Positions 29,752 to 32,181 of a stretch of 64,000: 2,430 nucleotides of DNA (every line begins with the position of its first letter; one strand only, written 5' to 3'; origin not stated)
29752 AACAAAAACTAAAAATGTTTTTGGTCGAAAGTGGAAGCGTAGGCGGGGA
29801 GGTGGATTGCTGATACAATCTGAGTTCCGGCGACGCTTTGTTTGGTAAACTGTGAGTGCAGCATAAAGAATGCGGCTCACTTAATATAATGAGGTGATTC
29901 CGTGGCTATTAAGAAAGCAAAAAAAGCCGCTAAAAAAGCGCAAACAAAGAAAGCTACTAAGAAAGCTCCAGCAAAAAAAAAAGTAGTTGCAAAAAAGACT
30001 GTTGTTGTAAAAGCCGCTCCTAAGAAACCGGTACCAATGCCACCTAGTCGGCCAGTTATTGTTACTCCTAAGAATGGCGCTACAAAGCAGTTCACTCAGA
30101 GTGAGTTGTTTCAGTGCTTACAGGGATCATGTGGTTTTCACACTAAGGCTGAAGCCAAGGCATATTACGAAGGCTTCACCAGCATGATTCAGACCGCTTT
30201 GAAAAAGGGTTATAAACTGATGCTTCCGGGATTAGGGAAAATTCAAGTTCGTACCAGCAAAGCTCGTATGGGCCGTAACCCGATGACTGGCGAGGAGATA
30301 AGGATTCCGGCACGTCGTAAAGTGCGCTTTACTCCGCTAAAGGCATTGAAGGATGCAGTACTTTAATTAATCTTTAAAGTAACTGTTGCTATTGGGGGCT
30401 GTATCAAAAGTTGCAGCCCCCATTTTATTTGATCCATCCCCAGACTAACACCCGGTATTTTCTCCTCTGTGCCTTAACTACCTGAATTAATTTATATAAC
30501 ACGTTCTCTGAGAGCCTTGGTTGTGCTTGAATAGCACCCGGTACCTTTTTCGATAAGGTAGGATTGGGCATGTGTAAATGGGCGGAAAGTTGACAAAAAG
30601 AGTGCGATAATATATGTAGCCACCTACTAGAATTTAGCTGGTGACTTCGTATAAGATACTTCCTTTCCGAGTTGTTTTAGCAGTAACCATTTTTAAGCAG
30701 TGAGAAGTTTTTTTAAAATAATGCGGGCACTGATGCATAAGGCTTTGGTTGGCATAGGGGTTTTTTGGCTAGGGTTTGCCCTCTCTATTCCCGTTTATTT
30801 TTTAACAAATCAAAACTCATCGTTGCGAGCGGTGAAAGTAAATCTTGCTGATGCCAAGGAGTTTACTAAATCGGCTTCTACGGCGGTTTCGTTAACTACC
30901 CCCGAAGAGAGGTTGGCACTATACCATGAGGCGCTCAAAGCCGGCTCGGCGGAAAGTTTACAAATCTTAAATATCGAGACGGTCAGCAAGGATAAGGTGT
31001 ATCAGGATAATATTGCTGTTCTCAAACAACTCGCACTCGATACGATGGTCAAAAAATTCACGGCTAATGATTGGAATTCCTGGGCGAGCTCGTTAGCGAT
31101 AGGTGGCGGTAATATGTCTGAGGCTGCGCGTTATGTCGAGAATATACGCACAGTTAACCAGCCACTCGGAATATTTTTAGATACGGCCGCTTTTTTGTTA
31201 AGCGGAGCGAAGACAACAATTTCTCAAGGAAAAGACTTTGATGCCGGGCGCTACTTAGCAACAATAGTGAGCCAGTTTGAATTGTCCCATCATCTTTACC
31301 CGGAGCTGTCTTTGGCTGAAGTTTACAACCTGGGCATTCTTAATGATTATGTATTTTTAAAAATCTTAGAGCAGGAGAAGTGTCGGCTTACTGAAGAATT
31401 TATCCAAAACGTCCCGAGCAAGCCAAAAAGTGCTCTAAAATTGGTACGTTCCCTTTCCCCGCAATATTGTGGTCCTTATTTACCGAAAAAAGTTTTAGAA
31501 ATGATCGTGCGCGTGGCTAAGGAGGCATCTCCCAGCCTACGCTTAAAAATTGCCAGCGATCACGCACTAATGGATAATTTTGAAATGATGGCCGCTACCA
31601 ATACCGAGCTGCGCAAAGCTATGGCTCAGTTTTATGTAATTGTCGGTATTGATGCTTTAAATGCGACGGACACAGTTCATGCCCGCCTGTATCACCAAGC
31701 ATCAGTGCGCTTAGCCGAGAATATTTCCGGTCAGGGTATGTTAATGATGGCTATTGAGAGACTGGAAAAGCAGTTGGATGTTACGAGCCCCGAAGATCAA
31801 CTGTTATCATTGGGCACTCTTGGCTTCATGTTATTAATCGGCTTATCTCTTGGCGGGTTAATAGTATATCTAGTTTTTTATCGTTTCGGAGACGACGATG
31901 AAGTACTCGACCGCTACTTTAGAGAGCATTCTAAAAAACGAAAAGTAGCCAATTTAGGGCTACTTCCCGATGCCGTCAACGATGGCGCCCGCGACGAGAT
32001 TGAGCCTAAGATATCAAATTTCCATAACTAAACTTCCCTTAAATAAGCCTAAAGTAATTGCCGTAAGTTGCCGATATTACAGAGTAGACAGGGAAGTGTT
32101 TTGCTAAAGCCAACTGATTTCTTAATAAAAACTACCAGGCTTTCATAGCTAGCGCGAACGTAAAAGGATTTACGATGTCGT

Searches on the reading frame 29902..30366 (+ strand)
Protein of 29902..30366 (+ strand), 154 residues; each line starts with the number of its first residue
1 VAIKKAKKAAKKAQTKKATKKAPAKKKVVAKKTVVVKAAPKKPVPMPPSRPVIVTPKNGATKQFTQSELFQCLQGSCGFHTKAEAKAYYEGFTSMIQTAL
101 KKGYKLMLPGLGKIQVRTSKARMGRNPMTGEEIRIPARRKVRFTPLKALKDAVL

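Call 3: search_protein_families(library=pfam, proteins=[window:29902-30366:+], max_evalue=1)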
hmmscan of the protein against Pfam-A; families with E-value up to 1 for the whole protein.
window:29902-30366:+ (154 aa): 3 families
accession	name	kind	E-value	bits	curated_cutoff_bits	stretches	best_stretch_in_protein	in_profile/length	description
PF00216.26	Bac_DNA_binding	-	5e-24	84.8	22.4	1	65-153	2-89/90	Bacterial DNA-binding protein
PF18291.6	HU-HIG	-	5.9e-07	30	26.2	1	60-152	28-117/125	HU domain fused to wHTH, Ig, or Glycine-rich motif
PF20069.4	DUF6465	-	0.14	12.7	26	1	5-40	26-64/130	Family of unknown function (DUF6465)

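Call 4: search_protein_families(library=ncbifam, proteins=[window:29902-30366:+], max_evalue=1)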
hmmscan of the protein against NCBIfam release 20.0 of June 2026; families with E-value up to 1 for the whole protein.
window:29902-30366:+ (154 aa): 6 families
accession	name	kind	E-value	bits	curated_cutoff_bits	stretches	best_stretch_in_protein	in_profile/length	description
NF001401.0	PRK00285.1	equivalog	7.4e-19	67.8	111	1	62-153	4-94/103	integration host factor subunit alpha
TIGR00987.1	himA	equivalog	6.8e-16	58.4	120.25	1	65-153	3-90/96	integration host factor subunit alpha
NF008023.0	PRK10753.1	equivalog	1.3e-11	44.7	162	1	81-153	17-89/90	nucleoid-associated protein HU-alpha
NF007945.0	PRK10664.1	equivalog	4.8e-11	43.1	157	1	82-153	18-89/90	nucleoid-associated protein HU-beta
NF001222.0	PRK00199.1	equivalog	2.4e-10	40.5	115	1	65-153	2-90/95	integration host factor subunit beta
TIGR00988.1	hip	equivalog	1.2e-07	31.9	119.95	1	85-153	23-90/94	integration host factor subunit beta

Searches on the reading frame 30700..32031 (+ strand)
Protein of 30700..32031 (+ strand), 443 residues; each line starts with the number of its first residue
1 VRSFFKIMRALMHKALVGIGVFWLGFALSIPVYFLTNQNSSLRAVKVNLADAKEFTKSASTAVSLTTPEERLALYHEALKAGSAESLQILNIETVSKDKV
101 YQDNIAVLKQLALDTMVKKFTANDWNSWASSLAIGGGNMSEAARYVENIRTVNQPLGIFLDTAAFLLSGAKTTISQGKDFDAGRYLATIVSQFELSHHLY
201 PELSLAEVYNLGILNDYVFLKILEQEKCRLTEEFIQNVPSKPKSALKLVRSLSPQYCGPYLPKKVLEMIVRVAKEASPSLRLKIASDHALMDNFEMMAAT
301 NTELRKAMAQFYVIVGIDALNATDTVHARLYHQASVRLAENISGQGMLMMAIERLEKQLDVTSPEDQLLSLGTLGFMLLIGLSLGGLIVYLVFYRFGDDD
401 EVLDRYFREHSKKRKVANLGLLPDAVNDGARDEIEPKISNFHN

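Call 3: search_protein_families(library=pfam, proteins=[window:30700-32031:+], max_evalue=1)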
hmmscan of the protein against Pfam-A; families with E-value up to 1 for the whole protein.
window:30700-32031:+ (443 aa): 0 families

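Call 4: search_protein_families(library=ncbifam, proteins=[window:30700-32031:+], max_evalue=1)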
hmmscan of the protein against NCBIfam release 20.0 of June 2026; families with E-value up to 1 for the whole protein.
window:30700-32031:+ (443 aa): 0 families
